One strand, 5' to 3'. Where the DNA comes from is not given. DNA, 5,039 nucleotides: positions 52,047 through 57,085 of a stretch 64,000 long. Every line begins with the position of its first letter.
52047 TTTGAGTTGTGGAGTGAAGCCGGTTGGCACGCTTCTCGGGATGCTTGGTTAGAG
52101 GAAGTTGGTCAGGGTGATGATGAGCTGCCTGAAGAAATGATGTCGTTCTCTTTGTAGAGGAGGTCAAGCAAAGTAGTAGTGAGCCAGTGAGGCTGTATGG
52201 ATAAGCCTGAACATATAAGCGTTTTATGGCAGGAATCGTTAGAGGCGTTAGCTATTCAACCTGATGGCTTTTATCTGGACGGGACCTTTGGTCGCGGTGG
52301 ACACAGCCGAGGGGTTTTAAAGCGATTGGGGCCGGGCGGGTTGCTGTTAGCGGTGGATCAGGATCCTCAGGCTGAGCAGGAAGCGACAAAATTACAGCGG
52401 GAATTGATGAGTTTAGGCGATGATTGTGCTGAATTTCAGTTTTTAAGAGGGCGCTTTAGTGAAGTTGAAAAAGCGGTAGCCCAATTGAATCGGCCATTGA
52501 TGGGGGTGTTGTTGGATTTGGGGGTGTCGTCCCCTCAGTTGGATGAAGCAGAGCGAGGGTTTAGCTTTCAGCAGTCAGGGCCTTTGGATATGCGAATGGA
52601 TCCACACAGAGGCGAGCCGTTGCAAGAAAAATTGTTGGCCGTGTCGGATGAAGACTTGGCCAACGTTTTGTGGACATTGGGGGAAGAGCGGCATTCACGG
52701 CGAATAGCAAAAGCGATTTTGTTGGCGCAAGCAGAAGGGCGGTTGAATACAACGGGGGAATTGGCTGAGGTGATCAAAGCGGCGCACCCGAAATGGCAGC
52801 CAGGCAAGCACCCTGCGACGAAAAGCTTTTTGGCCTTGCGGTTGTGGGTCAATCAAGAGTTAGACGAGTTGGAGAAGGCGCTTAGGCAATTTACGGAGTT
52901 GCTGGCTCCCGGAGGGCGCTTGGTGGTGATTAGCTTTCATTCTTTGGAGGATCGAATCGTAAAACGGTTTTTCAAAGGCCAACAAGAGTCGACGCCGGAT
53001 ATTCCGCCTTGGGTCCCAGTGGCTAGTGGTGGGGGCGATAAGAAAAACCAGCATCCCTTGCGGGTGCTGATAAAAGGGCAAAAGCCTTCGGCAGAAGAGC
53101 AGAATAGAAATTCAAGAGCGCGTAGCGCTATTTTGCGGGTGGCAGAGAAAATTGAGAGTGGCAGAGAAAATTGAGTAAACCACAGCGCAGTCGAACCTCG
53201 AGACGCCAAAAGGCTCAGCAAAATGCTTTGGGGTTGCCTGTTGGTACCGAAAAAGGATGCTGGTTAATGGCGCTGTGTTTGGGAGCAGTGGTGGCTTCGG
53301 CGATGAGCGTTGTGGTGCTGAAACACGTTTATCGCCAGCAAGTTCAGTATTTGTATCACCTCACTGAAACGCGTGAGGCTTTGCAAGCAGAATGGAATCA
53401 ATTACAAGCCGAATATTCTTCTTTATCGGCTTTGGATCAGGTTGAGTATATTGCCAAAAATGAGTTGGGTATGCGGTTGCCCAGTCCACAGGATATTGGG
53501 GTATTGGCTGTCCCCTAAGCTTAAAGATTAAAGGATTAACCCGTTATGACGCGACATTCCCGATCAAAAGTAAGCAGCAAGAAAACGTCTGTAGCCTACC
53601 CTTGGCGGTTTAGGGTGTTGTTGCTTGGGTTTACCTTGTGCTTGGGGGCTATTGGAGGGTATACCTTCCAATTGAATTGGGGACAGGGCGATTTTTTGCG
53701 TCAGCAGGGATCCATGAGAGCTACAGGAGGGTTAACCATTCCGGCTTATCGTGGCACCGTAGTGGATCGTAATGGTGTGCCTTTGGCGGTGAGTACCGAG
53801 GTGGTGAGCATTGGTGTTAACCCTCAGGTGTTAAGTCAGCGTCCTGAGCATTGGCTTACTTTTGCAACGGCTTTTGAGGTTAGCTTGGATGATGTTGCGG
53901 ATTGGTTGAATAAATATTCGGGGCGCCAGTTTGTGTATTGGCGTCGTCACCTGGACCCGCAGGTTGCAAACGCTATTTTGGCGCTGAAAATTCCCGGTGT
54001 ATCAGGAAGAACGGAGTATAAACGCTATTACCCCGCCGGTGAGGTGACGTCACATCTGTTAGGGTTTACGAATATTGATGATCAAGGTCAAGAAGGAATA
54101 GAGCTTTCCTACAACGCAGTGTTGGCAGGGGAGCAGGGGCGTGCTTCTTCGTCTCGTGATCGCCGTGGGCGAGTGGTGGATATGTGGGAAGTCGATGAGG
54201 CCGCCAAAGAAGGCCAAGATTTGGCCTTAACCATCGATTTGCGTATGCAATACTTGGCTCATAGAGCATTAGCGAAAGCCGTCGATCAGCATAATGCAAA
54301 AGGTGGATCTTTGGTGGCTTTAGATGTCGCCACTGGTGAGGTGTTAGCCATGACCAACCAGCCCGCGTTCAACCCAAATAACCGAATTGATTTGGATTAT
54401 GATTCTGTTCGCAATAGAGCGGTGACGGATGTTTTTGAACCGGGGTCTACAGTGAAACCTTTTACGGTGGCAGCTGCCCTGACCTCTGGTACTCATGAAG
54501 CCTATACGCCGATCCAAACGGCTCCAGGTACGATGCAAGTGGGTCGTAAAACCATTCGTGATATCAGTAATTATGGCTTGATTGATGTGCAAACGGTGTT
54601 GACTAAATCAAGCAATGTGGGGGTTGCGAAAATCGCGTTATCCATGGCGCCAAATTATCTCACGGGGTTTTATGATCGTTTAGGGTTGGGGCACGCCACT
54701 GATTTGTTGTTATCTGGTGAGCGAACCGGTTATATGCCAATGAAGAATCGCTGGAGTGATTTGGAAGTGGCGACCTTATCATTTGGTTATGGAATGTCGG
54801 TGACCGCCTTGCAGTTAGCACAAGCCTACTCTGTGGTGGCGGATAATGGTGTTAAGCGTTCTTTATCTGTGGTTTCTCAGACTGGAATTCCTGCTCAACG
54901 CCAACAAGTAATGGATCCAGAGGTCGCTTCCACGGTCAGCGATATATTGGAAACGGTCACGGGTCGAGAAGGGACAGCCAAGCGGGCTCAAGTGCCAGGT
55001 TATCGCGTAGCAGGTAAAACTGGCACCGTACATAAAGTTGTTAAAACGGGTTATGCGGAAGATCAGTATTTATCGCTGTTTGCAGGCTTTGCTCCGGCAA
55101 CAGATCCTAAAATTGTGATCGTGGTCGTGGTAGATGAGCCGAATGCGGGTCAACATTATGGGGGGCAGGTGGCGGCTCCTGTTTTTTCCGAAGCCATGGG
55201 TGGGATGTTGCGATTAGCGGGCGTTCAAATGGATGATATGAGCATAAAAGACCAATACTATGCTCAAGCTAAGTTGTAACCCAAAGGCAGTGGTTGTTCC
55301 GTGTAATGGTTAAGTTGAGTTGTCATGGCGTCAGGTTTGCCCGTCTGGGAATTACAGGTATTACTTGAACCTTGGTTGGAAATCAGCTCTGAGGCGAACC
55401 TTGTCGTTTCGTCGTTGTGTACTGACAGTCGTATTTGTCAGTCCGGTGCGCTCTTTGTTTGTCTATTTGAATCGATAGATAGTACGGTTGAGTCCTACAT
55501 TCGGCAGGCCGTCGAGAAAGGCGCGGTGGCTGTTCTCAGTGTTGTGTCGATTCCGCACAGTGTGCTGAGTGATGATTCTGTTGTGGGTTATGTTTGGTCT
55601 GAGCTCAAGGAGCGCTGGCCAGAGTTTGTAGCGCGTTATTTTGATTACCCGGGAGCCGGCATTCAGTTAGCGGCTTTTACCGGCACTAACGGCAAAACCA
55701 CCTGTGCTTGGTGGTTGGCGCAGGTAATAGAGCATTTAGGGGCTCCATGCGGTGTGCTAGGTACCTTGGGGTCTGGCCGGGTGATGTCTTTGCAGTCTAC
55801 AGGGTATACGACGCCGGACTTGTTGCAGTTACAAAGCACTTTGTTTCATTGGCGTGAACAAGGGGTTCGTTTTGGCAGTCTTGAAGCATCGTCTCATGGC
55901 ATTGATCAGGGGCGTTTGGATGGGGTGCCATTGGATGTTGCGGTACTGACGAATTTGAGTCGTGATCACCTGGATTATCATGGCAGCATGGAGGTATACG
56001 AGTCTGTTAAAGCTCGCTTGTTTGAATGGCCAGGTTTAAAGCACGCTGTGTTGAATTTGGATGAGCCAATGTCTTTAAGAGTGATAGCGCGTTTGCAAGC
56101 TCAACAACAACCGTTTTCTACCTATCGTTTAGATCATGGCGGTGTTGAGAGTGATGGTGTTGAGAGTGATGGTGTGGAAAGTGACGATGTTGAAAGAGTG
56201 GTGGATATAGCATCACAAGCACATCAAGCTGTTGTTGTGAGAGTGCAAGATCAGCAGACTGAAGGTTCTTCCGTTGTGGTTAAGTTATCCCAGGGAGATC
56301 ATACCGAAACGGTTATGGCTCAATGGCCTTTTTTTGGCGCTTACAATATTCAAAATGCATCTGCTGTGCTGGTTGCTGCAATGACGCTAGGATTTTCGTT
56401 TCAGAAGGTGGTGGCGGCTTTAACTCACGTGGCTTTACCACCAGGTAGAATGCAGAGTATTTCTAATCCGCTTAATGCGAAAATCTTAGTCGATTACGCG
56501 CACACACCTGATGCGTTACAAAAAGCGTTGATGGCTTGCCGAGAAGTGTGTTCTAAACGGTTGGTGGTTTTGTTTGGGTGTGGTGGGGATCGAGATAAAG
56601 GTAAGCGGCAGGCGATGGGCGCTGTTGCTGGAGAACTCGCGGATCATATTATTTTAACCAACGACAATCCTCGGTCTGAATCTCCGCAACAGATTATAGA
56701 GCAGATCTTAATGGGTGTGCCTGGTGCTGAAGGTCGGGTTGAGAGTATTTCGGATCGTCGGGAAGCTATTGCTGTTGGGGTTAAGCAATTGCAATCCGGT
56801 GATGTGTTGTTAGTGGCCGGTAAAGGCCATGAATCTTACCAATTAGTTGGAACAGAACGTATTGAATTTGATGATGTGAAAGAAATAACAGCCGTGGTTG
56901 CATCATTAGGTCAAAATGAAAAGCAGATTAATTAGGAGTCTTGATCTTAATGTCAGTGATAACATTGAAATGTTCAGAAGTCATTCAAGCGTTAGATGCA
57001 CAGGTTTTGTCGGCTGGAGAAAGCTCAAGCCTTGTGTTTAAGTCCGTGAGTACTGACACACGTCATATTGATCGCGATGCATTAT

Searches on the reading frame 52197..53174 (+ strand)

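Call 92: search_protein_families(library=pfam, proteins=[window:52197-53174:+], max_evalue=1e-10)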
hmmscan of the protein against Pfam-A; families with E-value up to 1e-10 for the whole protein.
window:52197-53174:+ (325 aa): 1 family
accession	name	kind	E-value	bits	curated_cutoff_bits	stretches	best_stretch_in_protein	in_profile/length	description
PF01795.25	Methyltransf_5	-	3.9e-93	312.7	27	1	5-319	3-309/309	MraW methylase family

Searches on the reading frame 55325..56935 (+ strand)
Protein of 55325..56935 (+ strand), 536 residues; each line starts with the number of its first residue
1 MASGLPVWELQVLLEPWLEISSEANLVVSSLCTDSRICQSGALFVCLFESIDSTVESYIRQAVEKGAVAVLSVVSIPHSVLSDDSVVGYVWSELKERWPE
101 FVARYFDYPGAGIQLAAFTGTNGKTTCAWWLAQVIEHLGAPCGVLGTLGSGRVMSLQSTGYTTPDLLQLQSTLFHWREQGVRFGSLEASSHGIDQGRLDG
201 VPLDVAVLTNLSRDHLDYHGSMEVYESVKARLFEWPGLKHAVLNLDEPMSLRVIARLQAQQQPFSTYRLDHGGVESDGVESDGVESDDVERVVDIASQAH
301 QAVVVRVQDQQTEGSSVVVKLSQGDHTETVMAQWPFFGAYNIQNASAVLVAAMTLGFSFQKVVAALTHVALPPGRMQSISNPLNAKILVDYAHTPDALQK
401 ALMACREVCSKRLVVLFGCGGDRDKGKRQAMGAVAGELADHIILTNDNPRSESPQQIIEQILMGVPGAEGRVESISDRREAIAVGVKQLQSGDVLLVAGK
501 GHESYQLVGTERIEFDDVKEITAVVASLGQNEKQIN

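Call 92: search_protein_families(library=pfam, proteins=[window:55325-56935:+], max_evalue=1e-10)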
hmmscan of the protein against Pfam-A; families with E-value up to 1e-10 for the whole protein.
window:55325-56935:+ (536 aa): 2 families
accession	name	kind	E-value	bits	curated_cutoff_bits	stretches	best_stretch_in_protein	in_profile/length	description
PF08245.18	Mur_ligase_M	-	2.2e-40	139.2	24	1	119-352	2-200/200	Mur ligase middle domain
PF02875.26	Mur_ligase_C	-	2.7e-34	119.2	28.4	1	374-501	1-127/127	Mur ligase, glutamate ligase domain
